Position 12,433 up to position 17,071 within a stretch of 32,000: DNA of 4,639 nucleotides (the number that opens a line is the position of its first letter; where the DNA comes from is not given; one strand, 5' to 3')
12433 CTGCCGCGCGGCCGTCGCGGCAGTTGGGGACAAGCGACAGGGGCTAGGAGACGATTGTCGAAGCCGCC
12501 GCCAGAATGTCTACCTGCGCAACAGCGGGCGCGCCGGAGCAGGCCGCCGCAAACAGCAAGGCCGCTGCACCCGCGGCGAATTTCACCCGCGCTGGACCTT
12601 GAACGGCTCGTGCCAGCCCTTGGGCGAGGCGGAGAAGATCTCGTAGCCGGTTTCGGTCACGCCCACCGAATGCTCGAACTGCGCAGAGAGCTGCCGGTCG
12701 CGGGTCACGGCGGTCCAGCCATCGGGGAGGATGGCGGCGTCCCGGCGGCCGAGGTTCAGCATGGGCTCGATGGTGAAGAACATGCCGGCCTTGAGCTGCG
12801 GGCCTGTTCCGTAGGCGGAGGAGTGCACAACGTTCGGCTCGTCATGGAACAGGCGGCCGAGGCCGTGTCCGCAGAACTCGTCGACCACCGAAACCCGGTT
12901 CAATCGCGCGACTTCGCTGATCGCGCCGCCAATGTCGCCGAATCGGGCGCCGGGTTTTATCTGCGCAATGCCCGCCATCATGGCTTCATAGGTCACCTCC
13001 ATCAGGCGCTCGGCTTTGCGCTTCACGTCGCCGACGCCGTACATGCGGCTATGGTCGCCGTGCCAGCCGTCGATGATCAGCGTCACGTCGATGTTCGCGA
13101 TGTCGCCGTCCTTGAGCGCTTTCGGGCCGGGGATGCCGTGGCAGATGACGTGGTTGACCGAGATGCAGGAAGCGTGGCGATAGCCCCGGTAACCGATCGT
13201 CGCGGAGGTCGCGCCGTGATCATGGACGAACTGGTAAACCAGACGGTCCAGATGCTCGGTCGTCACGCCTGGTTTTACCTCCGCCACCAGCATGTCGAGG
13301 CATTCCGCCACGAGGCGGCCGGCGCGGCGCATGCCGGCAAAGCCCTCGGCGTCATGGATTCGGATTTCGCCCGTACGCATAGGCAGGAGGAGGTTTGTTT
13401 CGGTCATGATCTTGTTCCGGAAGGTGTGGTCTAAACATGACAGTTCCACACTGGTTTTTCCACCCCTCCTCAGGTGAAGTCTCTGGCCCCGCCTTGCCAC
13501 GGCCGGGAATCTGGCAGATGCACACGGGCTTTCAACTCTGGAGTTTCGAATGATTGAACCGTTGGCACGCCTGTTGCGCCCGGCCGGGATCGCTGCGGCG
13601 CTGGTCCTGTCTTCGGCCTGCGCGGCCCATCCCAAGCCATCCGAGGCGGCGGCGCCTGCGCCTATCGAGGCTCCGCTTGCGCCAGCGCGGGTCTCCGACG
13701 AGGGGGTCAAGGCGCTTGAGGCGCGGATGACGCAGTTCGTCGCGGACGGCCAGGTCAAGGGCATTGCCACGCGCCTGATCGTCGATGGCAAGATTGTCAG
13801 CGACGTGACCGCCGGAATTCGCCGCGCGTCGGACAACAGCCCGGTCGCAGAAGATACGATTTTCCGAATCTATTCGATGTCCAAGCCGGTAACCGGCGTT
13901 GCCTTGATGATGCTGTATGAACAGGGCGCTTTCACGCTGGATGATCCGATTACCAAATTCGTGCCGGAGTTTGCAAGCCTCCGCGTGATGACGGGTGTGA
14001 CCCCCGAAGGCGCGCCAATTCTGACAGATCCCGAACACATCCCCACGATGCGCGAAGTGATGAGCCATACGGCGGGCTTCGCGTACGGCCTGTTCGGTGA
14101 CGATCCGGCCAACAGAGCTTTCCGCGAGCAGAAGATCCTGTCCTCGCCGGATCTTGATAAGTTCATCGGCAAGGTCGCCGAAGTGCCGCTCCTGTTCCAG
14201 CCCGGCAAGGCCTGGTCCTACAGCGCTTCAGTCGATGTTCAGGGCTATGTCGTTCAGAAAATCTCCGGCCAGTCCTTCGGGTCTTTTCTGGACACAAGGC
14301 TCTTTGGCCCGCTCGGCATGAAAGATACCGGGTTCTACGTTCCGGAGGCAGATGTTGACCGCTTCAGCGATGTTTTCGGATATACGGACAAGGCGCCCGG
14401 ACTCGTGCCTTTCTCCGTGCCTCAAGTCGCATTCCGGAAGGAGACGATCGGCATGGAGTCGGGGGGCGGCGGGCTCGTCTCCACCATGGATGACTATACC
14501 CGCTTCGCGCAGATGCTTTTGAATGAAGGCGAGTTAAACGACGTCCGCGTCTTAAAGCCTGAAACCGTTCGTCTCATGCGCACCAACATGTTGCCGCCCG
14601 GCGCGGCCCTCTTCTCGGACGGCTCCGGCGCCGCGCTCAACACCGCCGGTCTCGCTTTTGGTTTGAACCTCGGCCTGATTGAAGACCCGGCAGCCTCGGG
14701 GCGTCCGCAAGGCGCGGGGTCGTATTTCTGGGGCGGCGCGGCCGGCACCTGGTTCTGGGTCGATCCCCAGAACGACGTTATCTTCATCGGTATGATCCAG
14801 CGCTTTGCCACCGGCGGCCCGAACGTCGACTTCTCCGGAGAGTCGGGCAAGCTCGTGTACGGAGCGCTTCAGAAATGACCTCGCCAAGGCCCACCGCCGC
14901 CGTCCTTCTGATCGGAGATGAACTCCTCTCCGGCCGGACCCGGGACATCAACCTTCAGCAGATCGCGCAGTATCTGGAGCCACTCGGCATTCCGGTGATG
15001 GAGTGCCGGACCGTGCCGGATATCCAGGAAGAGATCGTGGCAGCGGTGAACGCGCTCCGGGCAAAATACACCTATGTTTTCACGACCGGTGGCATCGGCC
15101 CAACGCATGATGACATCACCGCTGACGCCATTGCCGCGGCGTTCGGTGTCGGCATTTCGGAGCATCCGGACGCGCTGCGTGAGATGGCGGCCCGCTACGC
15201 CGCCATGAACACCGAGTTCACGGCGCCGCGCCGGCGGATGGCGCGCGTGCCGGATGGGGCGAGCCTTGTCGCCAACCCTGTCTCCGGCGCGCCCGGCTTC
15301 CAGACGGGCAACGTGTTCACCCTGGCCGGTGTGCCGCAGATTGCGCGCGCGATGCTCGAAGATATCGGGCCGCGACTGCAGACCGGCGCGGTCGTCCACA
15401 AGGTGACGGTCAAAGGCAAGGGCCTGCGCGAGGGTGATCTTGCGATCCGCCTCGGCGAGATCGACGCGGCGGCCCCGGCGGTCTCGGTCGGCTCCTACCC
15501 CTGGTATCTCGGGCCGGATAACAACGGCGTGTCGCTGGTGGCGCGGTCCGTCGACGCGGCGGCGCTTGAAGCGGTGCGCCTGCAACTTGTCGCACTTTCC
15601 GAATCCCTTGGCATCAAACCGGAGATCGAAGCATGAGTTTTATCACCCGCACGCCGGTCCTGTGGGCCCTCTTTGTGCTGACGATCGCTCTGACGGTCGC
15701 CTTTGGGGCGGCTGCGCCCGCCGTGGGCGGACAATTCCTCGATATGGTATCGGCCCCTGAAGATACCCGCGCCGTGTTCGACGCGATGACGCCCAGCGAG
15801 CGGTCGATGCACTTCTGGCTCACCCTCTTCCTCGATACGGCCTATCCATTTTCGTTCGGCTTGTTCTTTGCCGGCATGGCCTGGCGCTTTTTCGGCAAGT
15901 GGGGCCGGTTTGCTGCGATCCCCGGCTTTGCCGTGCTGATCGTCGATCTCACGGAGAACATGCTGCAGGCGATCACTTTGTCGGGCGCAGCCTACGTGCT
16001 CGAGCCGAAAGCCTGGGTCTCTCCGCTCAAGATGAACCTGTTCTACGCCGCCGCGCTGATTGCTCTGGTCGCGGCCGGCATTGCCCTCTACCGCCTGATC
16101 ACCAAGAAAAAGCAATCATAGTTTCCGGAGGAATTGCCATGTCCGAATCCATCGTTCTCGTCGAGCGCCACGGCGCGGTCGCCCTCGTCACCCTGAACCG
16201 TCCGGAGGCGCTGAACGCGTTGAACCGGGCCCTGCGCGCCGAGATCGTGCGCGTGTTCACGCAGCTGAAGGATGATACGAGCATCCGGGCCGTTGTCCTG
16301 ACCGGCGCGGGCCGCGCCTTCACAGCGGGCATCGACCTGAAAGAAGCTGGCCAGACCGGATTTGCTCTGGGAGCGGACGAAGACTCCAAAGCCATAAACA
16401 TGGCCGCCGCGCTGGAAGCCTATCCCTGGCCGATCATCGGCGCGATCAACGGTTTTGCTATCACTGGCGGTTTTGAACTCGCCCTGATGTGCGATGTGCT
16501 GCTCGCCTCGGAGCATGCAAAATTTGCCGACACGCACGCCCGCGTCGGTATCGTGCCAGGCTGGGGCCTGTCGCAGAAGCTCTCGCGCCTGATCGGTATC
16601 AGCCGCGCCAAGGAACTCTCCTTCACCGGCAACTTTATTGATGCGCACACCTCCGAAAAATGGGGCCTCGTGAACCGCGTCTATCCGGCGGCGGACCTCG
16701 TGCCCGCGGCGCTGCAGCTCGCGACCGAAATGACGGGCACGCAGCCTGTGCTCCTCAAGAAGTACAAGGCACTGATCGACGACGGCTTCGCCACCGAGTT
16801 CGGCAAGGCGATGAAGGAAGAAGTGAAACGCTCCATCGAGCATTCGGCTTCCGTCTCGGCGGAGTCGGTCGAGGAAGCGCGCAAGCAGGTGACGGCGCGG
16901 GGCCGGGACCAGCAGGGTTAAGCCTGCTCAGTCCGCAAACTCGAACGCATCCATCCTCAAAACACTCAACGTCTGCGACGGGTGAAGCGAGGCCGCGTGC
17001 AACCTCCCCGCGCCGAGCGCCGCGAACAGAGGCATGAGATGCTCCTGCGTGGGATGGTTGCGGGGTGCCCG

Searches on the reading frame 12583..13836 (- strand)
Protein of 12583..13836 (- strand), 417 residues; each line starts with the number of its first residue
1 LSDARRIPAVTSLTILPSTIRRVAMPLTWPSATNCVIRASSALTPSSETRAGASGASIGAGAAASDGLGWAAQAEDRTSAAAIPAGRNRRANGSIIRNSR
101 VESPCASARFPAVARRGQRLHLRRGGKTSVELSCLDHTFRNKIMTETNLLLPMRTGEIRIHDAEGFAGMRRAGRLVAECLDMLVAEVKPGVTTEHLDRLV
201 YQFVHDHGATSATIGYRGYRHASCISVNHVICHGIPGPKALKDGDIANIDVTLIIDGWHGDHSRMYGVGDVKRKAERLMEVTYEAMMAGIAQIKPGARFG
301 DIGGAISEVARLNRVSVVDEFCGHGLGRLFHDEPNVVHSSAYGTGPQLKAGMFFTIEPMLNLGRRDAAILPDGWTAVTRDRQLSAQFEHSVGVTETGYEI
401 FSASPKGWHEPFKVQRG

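Call 24: search_protein_families(library=pfam, proteins=[window:12583-13836:-], max_evalue=0.00001)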
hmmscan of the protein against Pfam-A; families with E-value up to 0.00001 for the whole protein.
window:12583-13836:- (417 aa): 1 family
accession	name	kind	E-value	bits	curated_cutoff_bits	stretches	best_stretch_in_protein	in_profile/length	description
PF00557.29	Peptidase_M24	-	1.9e-47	162.2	23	1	168-395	2-208/208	Metallopeptidase family M24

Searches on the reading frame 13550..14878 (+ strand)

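Call 24: search_protein_families(library=pfam, proteins=[window:13550-14878:+], max_evalue=0.00001)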
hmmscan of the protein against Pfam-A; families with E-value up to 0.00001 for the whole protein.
window:13550-14878:+ (442 aa): 1 family
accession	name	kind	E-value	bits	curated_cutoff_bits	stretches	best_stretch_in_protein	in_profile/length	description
PF00144.29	Beta-lactamase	-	4.8e-66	223.6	27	1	57-421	2-313/329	Beta-lactamase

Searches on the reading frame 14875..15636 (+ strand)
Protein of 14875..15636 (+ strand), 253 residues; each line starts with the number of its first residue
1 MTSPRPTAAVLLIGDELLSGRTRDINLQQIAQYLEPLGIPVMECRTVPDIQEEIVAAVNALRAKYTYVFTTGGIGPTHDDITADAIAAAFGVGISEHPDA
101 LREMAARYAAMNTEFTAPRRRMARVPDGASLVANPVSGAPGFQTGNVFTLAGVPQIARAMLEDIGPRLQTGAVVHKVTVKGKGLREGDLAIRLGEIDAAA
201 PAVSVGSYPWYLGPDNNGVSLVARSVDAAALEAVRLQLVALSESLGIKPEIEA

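Call 67: search_protein_families(library=pfam, proteins=[window:14875-15636:+], max_evalue=0.00001)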
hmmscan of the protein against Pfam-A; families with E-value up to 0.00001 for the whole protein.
window:14875-15636:+ (253 aa): 2 families
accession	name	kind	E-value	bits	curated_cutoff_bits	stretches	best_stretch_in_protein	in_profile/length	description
PF00994.29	MoCF_biosynth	-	1e-32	113.2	26.6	1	9-169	1-143/144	Probable molybdopterin binding domain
PF24102.1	FLAD1_M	-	8.8e-08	32.3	27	1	184-242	11-69/78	FAD synthase, middle domain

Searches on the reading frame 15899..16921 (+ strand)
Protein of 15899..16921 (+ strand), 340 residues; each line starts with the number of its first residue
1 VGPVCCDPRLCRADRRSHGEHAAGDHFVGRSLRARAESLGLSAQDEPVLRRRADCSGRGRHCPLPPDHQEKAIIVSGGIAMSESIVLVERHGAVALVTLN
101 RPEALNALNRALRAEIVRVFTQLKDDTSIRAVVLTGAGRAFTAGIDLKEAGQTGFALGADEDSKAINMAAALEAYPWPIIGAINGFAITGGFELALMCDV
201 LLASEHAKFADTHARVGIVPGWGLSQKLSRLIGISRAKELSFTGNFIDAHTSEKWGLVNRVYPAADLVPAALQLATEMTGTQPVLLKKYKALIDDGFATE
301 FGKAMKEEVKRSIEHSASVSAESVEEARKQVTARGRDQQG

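Call 80: search_protein_families(library=pfam, proteins=[window:15899-16921:+], max_evalue=0.001)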
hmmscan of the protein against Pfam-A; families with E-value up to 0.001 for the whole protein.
window:15899-16921:+ (340 aa): 2 families
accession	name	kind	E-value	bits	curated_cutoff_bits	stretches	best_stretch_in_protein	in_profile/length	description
PF00378.25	ECH_1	-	2.9e-54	184.5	27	1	90-308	2-220/251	Enoyl-CoA hydratase/isomerase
PF16113.10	ECH_2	-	3.5e-26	92.9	27.2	1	95-332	2-239/335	Enoyl-CoA hydratase/isomerase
